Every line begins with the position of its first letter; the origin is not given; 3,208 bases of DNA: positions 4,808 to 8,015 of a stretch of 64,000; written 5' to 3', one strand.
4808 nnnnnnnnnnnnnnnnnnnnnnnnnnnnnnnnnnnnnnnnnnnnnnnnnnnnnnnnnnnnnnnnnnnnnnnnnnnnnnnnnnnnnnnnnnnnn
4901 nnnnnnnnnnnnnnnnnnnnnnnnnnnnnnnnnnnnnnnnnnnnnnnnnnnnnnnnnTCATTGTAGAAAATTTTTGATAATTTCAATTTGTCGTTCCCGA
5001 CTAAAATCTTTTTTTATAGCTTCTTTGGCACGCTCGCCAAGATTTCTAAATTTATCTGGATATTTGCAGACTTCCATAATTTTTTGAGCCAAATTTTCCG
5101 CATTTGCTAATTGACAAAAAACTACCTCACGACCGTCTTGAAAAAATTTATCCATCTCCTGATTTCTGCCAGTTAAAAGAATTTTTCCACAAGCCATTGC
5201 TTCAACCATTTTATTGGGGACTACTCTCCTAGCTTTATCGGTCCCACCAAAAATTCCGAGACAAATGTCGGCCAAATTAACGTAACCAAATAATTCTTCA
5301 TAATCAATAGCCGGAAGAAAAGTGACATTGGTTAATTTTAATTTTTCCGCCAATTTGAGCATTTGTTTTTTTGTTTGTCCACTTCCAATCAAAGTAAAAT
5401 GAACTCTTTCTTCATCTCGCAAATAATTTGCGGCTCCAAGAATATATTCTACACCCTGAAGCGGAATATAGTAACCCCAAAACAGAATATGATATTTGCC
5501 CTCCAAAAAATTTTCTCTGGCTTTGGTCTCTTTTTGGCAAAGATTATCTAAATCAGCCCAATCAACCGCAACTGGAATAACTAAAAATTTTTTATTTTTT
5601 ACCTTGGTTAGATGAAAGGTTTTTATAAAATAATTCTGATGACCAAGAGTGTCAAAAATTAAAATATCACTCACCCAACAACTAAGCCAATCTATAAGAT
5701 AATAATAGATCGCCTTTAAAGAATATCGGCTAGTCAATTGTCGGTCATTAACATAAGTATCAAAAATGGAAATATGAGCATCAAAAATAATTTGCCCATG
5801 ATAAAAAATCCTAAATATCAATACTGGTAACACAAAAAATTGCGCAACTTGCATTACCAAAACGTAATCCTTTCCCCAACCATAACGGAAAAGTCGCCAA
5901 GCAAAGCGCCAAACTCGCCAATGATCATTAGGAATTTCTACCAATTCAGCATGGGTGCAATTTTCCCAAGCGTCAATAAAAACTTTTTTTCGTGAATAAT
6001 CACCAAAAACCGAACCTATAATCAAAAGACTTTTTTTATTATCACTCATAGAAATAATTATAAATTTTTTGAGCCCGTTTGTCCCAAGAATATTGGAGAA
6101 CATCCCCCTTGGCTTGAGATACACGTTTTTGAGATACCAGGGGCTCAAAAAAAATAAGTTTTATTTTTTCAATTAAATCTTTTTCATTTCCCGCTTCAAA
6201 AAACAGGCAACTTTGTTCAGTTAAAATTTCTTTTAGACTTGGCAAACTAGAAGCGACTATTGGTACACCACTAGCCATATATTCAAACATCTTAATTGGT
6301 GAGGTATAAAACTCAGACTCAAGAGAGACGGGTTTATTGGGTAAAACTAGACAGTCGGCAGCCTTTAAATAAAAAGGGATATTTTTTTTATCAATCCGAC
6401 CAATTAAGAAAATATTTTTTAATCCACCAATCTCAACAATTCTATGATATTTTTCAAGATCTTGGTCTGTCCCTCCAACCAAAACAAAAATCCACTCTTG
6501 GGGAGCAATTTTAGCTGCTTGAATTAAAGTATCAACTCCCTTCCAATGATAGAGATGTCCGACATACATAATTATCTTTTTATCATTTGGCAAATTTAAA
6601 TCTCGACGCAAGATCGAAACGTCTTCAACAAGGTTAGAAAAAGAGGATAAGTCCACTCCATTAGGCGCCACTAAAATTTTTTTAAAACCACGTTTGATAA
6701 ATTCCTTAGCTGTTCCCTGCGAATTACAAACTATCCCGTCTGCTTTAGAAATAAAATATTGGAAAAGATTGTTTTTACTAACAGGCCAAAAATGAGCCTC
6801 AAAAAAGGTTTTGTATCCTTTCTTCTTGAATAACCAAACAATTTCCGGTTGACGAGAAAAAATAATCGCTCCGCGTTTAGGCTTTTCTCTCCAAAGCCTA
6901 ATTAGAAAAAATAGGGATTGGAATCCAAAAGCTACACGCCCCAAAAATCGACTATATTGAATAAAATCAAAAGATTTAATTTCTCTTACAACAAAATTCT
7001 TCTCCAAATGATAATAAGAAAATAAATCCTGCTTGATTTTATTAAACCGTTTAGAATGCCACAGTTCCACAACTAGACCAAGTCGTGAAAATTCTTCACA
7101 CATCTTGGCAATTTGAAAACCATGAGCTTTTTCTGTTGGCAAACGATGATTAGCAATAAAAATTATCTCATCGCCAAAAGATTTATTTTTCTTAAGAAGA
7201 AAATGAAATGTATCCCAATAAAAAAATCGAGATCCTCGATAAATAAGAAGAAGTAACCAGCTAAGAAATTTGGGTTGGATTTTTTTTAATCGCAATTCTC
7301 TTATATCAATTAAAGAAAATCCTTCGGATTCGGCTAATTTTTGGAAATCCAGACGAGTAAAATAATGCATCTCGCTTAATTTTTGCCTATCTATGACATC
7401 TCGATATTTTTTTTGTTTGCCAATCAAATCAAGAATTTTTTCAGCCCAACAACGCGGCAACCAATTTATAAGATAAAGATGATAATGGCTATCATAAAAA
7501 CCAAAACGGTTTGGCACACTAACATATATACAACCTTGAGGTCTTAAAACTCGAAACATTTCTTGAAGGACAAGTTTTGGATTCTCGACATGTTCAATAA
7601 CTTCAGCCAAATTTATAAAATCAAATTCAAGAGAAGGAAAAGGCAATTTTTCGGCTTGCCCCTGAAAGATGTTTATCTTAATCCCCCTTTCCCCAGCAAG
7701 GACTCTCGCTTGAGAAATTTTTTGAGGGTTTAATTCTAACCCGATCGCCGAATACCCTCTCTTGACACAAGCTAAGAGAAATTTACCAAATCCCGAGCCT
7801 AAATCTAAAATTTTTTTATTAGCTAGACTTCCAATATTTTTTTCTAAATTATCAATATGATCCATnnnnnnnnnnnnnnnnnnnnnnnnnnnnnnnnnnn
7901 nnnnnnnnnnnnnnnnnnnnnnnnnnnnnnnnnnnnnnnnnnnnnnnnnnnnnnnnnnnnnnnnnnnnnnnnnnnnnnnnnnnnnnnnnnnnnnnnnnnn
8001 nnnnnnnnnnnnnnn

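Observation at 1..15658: A ~15.6 kb single-strand glycan operon with seven GT4 and one GT2 glycosyltransferases, four SAM methyltransferase domains (two fused to GTs), a P-loop kinase-like gene and a Wzx flippase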

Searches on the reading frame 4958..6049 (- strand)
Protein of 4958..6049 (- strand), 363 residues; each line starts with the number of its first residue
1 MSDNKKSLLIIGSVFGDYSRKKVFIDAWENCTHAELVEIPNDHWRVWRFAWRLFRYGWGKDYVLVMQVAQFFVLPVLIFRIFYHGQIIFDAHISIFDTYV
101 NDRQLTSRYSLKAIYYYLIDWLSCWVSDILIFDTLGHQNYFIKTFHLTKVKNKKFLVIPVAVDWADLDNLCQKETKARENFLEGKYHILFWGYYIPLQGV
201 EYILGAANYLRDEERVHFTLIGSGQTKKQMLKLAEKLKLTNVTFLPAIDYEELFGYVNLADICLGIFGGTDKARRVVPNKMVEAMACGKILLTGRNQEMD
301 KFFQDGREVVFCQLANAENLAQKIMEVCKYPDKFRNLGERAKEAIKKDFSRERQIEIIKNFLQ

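Call 5: search_protein_families(library=pfam, proteins=[window:4958-6049:-], max_evalue=0.01)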
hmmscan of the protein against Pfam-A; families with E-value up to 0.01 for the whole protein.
window:4958-6049:- (363 aa): 3 families
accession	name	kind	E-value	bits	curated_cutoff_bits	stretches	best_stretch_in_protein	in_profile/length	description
PF00534.26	Glycos_transf_1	-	1.2e-16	61.2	26.4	1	173-343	3-171/172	Glycosyl transferases group 1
PF13524.12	Glyco_trans_1_2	-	1.1e-15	58.3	25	1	211-356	10-140/144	Glycosyl transferase-like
PF13692.12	Glyco_trans_1_4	-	1e-14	55.5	27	1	187-327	3-139/142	Glycosyl transferases group 1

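Call 14: search_protein_families(library=ncbifam, proteins=[window:4958-6049:-], max_evalue=0.001)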
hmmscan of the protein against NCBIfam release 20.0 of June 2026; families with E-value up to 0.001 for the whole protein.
window:4958-6049:- (363 aa): 14 families
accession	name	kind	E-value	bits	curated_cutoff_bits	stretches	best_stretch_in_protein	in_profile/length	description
NF007640.0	PRK10307.1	subfamily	9.2e-18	64.3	276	1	148-359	189-401/411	WcaI family glycosyltransferase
TIGR04063.1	stp3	hypoth_equivalog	5.9e-13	48.5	442.05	1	150-349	177-379/397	TIGR04063 family PEP-CTERM/XrtA system glycosyltransferase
TIGR04007.1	wcaI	equivalog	9.8e-12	44.2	800.45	1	152-350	195-397/407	colanic acid biosynthesis glycosyltransferase WcaI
NF041876.1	EPS_EpsE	equivalog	8.1e-10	38.5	400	1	149-357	182-388/389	exopolysaccharide biosynthesis GT4 family glycosyltransferase EpsE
TIGR03999.1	thiol_BshA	equivalog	7.5e-08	31.7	273.7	1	144-357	159-365/375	N-acetyl-alpha-D-glucosaminyl L-malate synthase BshA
NF038298.1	EPS_HpsO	equivalog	1.2e-06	27.6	575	1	161-346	177-368/388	hormogonium polysaccharide biosynthesis glycosyltransferase HpsO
NF012028.0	PRK15484.1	subfamily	1.3e-06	27.8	618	1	140-352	148-365/380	lipopolysaccharide N-acetylglucosaminyltransferase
NF047684.1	TeichurnBiosyTuaC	equivalog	5.8e-05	22.2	550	1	150-359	182-383/391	teichuronic acid biosynthesis protein TuaC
NF041879.1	EPS_EpsH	equivalog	5.8e-05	22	800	1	181-359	233-410/431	exopolysaccharide biosynthesis glycosyltransferase EpsH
TIGR03087.1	stp1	hypoth_equivalog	8.3e-05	21.9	316.65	1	275-362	309-394/397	TIGR03087 family PEP-CTERM/XrtA system glycosyltransferase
TIGR04005.1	wcaL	equivalog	8.8e-05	21.5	537.6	1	215-353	253-394/406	colanic acid biosynthesis glycosyltransferase WcaL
NF047676.1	TeichurnBiosyTuaH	equivalog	0.00011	21.3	550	1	215-350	241-374/384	teichuronic acid biosynthesis protein TuaH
NF046085.1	XrtY_assoc_Gly1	equivalog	0.00022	20.2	400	1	150-354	179-373/387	XrtY-associated glycosyltransferase XYAG1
TIGR03088.1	stp2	hypoth_equivalog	0.0003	20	409.05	1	212-356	226-364/374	TIGR03088 family PEP-CTERM/XrtA system glycosyltransferase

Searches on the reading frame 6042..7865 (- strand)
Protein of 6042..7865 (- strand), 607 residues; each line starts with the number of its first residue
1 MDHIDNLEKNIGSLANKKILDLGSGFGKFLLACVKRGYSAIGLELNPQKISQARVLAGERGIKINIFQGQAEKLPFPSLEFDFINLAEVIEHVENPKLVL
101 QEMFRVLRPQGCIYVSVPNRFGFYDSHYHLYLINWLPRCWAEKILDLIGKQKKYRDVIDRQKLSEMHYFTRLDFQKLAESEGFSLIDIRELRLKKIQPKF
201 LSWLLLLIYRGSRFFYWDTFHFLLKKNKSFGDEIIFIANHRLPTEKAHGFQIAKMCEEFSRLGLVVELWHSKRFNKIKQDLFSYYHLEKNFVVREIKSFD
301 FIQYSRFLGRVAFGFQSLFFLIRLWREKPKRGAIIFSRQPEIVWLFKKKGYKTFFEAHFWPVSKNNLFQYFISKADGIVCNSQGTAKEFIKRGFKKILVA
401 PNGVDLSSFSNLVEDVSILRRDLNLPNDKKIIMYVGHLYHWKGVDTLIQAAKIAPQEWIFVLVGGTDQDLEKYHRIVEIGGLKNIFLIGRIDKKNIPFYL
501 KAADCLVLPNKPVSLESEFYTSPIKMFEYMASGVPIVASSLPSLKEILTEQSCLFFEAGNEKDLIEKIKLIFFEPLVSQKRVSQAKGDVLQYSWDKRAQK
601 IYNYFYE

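Call 5: search_protein_families(library=pfam, proteins=[window:6042-7865:-], max_evalue=0.01)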
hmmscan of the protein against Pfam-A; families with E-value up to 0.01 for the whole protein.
window:6042-7865:- (607 aa): 13 families
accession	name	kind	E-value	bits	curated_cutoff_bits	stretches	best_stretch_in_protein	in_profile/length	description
PF00534.26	Glycos_transf_1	-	6.4e-25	88.1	26.4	1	419-575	5-159/172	Glycosyl transferases group 1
PF13692.12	Glyco_trans_1_4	-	1.5e-21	77.6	27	1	430-569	2-137/142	Glycosyl transferases group 1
PF08241.18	Methyltransf_11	-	1.7e-20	73.9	21.2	1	20-114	1-94/95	Methyltransferase domain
PF13489.12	Methyltransf_23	-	3.3e-18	66.4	27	1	14-186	21-162/164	Methyltransferase domain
PF13649.12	Methyltransf_25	-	1.6e-17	64.4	27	1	19-111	1-97/97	Methyltransferase domain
PF13847.12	Methyltransf_31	-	2.3e-16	60.2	27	1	15-119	3-113/145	Methyltransferase domain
PF08242.18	Methyltransf_12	-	7.3e-11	43.1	30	1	20-113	1-98/98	Methyltransferase domain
PF01209.24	Ubie_methyltran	-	1.3e-09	38.3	20.1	1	8-139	40-177/233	ubiE/COQ5 methyltransferase family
PF07021.18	MetW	-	2.8e-09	37.3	21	1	17-137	15-128/193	Methionine biosynthesis protein MetW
PF03141.22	Methyltransf_29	-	1.1e-07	31.3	23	1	14-118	116-220/506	Putative S-adenosyl-L-methionine-dependent methyltransferase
PF13439.12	Glyco_transf_4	-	1.2e-07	32.3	28.5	1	311-407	54-169/170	Glycosyltransferase Family 4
PF13524.12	Glyco_trans_1_2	-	5e-06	27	25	1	484-601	28-142/144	Glycosyl transferase-like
PF01555.25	N6_N4_Mtase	-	0.0012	19.3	26.7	0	97-176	33-96/221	DNA methylase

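Call 14: search_protein_families(library=ncbifam, proteins=[window:6042-7865:-], max_evalue=0.001)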
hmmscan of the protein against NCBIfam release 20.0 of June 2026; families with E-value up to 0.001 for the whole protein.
window:6042-7865:- (607 aa): 53 families (the best 25 are shown)
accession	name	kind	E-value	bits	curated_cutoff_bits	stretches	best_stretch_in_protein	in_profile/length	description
TIGR04063.1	stp3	hypoth_equivalog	3e-27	95.5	442.05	1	367-597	150-384/397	TIGR04063 family PEP-CTERM/XrtA system glycosyltransferase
NF047684.1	TeichurnBiosyTuaC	equivalog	3.8e-25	88.6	550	1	334-603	125-384/391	teichuronic acid biosynthesis protein TuaC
NF047676.1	TeichurnBiosyTuaH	equivalog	3e-19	69.1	550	1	371-571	155-351/384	teichuronic acid biosynthesis protein TuaH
NF053787.1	GlcN_PG_synth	equivalog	4.7e-17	61.9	480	1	371-604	140-355/361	N-acetylglucosaminyl phosphatidylglycerol synthase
NF038298.1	EPS_HpsO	equivalog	1.4e-16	60.3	575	1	360-586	134-364/388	hormogonium polysaccharide biosynthesis glycosyltransferase HpsO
NF007640.0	PRK10307.1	subfamily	1.7e-15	56.9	276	1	376-581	173-379/411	WcaI family glycosyltransferase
TIGR01983.1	UbiG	equivalog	7.1e-15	54.9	102.95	1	6-165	40-193/228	bifunctional 2-polyprenyl-6-hydroxyphenol methylase/3-demethylubiquinol 3-O-methyltransferase UbiG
TIGR04157.1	glyco_rSAM_CFB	subfamily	1.1e-14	54.2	400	1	371-554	166-345/406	TIGR04157 family glycosyltransferase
TIGR01934.1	MenG_MenH_UbiE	subfamily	1.4e-14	54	158.35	1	9-139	33-167/223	ubiquinone/menaquinone biosynthesis methyltransferase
TIGR04047.1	MSMEG_0565_glyc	hypoth_equivalog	4.7e-14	52.3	259.85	1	372-602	136-368/373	MSMEG_0565 family glycosyltransferase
NF053513.1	Gtran_IagA_BgsA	equivalog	5.6e-14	51.9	460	1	364-578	96-303/333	LTA glycolipid anchor biosynthesis glycosyltransferase, IagA/BgsA family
TIGR04007.1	wcaI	equivalog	2.4e-13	49.5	800.45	1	395-511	196-313/407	colanic acid biosynthesis glycosyltransferase WcaI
NF045667.1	MTase_DVU1556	equivalog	2.9e-13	49.7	155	1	15-116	22-120/213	DVU_1556 family methyltransferase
NF049987.1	DaglGlyslTfaseDgs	equivalog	4.8e-12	45.4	500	1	373-567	100-288/332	processive diacylglycerol alpha-glucosyltransferase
NF008823.0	PRK11873.1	subfamily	8.2e-12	45.2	263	1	18-116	80-182/272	arsenite methyltransferase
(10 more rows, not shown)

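Call 15: find_related_loci(query=window:6042-7865:-, collection=genome_contigs, flank=10000)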
Query window:6042-7865:- (607 aa) in genome_contigs; peptide patterns used: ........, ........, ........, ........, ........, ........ (x = any residue, [..] = any of these).
454 stretches matched a pattern; 433 encode a relative of the query (tblastn E <= 1e-3); the best 80 are kept; 80 distinct loci.
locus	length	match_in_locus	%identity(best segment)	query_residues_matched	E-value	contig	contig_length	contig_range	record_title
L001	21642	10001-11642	48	69-604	2e-111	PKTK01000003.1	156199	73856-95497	MAG: Candidatus Parcubacteria bacterium isolate BM705 sc_146, whole genome shotgun sequence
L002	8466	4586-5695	49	233-601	3e-111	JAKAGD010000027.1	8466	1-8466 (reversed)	MAG: bacterium isolate WY2.bin144 NODE_14380_length_8466_cov_1.105768, whole genome shotgun sequence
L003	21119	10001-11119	48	233-604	1e-110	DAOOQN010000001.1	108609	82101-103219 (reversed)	MAG TPA_asm: bacterium isolate AMR_MDS_2570 NODE_153_length_108609_cov_13.259300, whole genome shotgun sequence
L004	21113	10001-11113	49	233-604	4e-110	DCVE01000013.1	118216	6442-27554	MAG TPA_asm: Patescibacteria group bacterium UBA2196 UBA2196_contig_12435, whole genome shotgun sequence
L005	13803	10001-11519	50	69-601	5e-107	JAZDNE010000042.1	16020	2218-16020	MAG: bacterium isolate MEGAHIT-group-0.699 k141_2263923, whole genome shotgun sequence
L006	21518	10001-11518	39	69-603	5e-105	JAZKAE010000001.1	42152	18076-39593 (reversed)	MAG: Patescibacteria group bacterium isolate ADI_H3L2_1_122_18_3-bin007_1 ADIH3L21_B007_1_000000000001, whole genome sho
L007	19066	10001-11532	49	69-604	3e-104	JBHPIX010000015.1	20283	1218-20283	Patescibacteria group bacterium isolate SAG AM-312-K06 AM-312-K06_NODE_15, whole genome shotgun sequence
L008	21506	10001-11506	41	69-601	8e-104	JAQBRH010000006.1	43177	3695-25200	MAG: Parcubacteria group bacterium isolate RYN_394 scaffold_909743, whole genome shotgun sequence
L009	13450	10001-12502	45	2-604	6e-103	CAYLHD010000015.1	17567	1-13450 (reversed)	MAG TPA_asm: uncultured Candidatus Saccharibacteria bacterium isolate binchicken_co243_277 genome assembly, contig: NODE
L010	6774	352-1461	48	233-601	5e-103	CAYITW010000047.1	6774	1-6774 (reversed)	MAG TPA_asm: uncultured Candidatus Saccharibacteria bacterium isolate ERP119705_co5_455 genome assembly, contig: NODE_15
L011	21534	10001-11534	46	69-605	6e-103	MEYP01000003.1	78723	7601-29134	MAG: Candidatus Azambacteria bacterium RIFCSPHIGHO2_02_FULL_52_12 rifcsphigho2_02_scaffold_1199, whole genome shotgun se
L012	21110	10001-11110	45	234-605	1e-102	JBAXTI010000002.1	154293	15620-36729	MAG: bacterium isolate ELA631 MAG631_2, whole genome shotgun sequence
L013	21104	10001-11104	48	233-599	1e-102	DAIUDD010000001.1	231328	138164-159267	MAG TPA_asm: Patescibacteria group bacterium isolate CTOTU18519 NODE_33_length_231328_cov_12.045600, whole genome shotgu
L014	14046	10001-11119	47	233-604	2e-101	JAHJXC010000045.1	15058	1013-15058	MAG: Patescibacteria group bacterium isolate UML_A.mb.14 UML_A.mb.14_k141_72906, whole genome shotgun sequence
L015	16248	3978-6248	46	18-601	1e-100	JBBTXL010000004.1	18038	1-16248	MAG: Patescibacteria group bacterium isolate H51-bin158_1 H51_bin158_1_000000000004, whole genome shotgun sequence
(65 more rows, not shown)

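Call 56: search_solved_structures(query=window:6042-7865:-, max_evalue=0.00001)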
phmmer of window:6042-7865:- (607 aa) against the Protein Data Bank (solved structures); distinct sequences matched with E-value up to 0.00001: 26.
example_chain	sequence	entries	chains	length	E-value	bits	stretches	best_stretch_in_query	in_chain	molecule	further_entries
2avn_A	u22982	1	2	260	4.4e-12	48.4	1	18-124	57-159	ubiquinone/menaquinone biosynthesis methyltransferase-related protein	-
6kih_A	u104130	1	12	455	3.9e-11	45.3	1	399-578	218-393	Tll1590 protein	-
4kdr_A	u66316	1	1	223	4.6e-11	45.1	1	9-137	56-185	3-demethylubiquinone-9 3-methyltransferase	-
5dpm_A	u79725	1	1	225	4.7e-11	45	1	9-137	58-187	Ubiquinone biosynthesis O-methyltransferase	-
4kdc_A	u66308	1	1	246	2.9e-10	42.4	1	9-122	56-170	3-demethylubiquinone-9 3-methyltransferase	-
1xxl_A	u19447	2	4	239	7.6e-09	37.7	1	14-112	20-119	YcgJ protein | ycgJ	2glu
1ve3_A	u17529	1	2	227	1.4e-08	36.8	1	17-113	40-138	hypothetical protein PH0226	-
6uak_A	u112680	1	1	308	2.1e-08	36.3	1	12-114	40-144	SAM dependent methyltransferase LahSB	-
3mgg_A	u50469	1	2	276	2.7e-08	35.9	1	17-116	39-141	Methyltransferase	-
3sm3_A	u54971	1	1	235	4.4e-08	35.2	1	17-116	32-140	SAM-dependent methyltransferases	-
1wzn_A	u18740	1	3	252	1.4e-07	33.5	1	2-119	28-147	SAM-dependent methyltransferase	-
2p8j_A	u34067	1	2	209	1.5e-07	33.5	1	15-115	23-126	S-adenosylmethionine-dependent methyltransferase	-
3l8d_A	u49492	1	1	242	1.8e-07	33.2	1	18-119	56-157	Methyltransferase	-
3oka_A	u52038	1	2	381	4e-07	32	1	399-603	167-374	GDP-mannose-dependent alpha-(1-6)-phosphatidylinositol monomannoside mannosyltransferase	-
3okc_A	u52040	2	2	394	4.4e-07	31.9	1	399-603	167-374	GDP-mannose-dependent alpha-(1-6)-phosphatidylinositol monomannoside mannosyltransferase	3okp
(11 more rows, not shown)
